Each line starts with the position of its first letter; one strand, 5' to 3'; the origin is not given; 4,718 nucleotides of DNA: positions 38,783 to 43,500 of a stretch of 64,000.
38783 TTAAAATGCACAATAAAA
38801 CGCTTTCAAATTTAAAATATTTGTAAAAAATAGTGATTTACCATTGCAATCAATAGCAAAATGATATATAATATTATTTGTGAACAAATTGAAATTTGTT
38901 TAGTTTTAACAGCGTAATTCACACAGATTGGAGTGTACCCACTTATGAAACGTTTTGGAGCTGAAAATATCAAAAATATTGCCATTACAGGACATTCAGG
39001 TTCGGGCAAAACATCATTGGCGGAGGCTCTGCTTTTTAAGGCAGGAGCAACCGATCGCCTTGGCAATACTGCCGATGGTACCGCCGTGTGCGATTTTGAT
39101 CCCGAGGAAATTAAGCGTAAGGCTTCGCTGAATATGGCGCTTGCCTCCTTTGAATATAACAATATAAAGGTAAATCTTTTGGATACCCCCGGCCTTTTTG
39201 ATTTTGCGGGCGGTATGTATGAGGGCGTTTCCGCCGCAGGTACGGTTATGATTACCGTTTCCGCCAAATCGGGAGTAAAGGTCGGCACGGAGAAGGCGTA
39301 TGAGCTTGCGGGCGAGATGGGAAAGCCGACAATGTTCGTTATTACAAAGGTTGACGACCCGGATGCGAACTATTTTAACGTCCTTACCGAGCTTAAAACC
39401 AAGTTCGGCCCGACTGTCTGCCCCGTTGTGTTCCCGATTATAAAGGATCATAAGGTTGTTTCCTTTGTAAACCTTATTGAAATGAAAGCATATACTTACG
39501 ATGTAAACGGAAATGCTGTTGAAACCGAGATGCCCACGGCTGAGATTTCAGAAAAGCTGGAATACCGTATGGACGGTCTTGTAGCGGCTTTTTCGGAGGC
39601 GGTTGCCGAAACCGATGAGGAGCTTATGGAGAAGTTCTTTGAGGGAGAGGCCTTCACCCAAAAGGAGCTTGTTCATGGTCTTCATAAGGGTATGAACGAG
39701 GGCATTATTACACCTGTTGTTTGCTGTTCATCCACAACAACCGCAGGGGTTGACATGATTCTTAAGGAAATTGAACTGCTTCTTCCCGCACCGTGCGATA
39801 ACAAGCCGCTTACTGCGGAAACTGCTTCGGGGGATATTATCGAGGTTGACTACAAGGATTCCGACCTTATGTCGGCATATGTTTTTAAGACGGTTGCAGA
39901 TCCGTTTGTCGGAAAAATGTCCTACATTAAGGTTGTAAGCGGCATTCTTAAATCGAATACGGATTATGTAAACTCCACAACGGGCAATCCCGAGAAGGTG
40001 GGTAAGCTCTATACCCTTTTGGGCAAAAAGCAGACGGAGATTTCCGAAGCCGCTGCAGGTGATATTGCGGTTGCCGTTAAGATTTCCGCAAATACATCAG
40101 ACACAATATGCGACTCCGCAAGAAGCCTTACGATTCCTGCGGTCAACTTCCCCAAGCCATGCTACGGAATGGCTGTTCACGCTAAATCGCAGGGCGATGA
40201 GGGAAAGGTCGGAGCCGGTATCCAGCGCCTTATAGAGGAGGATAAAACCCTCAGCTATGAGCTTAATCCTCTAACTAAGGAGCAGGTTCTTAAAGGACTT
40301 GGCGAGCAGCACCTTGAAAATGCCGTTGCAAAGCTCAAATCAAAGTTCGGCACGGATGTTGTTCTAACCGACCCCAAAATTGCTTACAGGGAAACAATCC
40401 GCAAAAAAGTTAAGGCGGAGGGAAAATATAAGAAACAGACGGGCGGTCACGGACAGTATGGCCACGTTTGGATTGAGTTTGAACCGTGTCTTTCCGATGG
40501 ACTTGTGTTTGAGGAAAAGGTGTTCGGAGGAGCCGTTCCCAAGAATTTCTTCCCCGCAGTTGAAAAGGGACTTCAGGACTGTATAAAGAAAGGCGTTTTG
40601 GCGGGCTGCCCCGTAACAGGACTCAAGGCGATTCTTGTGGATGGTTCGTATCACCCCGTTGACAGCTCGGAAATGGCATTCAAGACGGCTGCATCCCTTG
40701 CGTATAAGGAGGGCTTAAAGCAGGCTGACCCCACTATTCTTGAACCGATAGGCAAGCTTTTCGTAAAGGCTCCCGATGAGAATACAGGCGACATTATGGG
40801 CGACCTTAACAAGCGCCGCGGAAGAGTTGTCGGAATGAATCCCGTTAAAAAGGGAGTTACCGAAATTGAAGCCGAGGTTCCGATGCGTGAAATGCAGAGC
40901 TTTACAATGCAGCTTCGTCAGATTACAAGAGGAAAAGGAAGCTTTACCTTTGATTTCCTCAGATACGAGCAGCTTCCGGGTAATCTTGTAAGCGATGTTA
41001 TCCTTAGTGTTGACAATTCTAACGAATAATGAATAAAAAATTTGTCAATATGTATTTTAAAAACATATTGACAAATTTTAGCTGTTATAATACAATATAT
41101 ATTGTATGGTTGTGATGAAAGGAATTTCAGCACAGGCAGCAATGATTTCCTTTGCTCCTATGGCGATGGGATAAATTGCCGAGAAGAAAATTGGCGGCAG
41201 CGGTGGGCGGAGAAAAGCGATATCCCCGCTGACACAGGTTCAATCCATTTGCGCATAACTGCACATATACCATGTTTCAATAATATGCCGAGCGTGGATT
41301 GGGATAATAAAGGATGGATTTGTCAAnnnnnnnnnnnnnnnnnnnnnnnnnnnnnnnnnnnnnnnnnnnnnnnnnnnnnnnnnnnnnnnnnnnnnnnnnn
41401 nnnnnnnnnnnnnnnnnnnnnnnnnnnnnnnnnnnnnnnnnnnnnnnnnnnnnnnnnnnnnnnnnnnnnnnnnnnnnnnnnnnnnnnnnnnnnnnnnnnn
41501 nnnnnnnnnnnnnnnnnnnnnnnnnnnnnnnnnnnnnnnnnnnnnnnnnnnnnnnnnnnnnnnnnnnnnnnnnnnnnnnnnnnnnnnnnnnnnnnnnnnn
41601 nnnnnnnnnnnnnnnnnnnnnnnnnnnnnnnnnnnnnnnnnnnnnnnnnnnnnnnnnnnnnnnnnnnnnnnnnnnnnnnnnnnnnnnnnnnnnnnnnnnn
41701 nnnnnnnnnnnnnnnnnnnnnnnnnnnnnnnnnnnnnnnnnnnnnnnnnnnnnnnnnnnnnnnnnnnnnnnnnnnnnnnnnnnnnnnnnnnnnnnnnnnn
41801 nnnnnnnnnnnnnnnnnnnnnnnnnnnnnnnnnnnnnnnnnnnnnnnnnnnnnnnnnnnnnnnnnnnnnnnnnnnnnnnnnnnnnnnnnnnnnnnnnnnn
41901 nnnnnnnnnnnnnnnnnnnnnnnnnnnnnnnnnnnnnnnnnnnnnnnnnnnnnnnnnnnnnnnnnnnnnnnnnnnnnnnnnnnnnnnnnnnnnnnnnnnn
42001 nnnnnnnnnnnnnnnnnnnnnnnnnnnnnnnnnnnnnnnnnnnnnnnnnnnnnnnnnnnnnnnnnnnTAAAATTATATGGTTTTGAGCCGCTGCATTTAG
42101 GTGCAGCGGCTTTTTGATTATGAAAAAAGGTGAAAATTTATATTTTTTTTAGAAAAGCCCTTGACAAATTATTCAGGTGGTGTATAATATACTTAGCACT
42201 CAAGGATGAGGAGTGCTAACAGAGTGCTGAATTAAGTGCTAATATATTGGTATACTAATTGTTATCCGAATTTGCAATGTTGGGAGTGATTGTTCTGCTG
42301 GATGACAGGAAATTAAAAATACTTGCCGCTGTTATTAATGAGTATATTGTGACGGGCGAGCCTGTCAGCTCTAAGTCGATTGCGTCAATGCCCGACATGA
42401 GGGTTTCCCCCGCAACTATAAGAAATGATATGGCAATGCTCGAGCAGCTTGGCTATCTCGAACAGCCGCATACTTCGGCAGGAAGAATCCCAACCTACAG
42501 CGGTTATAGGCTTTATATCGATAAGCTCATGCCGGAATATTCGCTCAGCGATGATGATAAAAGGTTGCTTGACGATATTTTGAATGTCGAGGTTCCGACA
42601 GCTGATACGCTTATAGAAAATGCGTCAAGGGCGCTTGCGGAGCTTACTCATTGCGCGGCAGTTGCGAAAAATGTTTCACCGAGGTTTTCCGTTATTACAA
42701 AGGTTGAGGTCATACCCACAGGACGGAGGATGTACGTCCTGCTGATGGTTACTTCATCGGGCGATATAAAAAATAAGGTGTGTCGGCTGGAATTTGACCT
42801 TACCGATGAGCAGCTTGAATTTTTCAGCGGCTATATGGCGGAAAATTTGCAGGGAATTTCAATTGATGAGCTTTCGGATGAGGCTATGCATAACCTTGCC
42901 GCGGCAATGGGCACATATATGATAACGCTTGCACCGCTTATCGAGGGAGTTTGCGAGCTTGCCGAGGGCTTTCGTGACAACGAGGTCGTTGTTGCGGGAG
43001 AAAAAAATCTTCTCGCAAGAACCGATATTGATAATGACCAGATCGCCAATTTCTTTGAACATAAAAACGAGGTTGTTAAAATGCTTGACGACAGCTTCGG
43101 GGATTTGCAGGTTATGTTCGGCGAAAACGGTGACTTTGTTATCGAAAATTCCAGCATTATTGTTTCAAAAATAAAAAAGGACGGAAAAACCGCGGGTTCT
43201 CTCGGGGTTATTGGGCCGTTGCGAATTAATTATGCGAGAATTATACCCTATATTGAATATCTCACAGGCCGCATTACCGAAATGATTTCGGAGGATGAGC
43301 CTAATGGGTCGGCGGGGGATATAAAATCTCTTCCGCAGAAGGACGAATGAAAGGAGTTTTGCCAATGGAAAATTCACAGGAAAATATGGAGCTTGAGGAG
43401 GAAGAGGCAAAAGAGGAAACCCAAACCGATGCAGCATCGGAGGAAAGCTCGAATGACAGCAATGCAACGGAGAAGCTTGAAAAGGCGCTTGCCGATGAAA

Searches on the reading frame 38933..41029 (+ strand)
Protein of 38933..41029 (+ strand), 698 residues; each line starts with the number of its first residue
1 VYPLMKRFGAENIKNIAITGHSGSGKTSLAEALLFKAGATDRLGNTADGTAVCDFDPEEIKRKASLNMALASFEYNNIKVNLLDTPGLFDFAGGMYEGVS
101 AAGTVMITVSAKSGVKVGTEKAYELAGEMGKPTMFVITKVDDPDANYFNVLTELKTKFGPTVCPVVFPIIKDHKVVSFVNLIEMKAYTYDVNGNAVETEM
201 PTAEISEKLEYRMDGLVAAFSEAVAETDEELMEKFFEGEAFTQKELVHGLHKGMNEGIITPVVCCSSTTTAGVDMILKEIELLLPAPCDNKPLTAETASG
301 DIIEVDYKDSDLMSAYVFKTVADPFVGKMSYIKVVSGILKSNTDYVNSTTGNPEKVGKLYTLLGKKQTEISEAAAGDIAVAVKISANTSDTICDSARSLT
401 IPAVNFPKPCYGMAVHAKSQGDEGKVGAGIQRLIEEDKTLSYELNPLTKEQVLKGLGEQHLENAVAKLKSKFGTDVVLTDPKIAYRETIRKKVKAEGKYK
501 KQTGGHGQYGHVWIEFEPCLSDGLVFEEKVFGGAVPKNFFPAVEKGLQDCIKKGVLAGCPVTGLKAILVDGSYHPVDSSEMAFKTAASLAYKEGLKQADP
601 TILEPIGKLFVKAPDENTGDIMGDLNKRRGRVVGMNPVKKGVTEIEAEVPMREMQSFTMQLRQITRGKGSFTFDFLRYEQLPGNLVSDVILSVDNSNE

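Call 21: search_protein_families(library=pfam, proteins=[window:38933-41029:+], max_evalue=0.00001)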
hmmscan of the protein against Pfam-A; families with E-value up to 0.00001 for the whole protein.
window:38933-41029:+ (698 aa): 6 families
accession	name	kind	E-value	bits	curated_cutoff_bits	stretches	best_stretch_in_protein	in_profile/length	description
PF03764.24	EFG_IV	-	7.4e-43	145.6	24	1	481-598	1-120/121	Elongation factor G, domain IV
PF00009.33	GTP_EFTU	-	5.5e-35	121.1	26.5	1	12-285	2-187/188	Elongation factor Tu GTP binding domain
PF00679.30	EFG_C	-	1e-25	90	27.9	1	602-687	2-87/89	Elongation factor G C-terminus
PF14492.12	EFG_III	-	3.8e-21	75.4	27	1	406-478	1-73/75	Elongation Factor G, domain III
PF22042.2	EF-G_D2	-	1.7e-13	50.9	27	1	313-393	2-82/84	Elongation factor G domain 2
PF03144.31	GTP_EFTU_D2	-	2.7e-06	28.2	30.3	1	327-393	1-73/73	Elongation factor Tu domain 2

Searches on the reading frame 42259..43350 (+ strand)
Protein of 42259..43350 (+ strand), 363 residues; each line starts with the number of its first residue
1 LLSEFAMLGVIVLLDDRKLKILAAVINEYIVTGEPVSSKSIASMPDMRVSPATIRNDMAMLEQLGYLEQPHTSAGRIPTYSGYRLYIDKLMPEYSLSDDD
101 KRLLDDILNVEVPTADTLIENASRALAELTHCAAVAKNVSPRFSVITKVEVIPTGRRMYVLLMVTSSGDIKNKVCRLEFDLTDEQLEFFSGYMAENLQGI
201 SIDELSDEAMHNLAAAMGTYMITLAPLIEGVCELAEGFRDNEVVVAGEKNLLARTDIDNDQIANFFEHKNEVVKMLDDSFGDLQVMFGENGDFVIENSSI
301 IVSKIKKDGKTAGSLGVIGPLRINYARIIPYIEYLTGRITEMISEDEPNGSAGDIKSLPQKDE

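Call 6: search_protein_families(library=pfam, proteins=[window:42259-43350:+], max_evalue=0.0001)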
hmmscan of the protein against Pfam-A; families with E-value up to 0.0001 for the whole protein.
window:42259-43350:+ (363 aa): 2 families
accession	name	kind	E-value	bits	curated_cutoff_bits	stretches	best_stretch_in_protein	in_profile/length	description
PF01628.27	HrcA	-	2.7e-45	155.4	22.2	1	116-329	1-215/215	HrcA protein C terminal domain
PF03444.21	HrcA_DNA-bdg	-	1.4e-05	25.1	21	1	19-84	7-71/79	Winged helix-turn-helix transcription repressor, HrcA DNA-binding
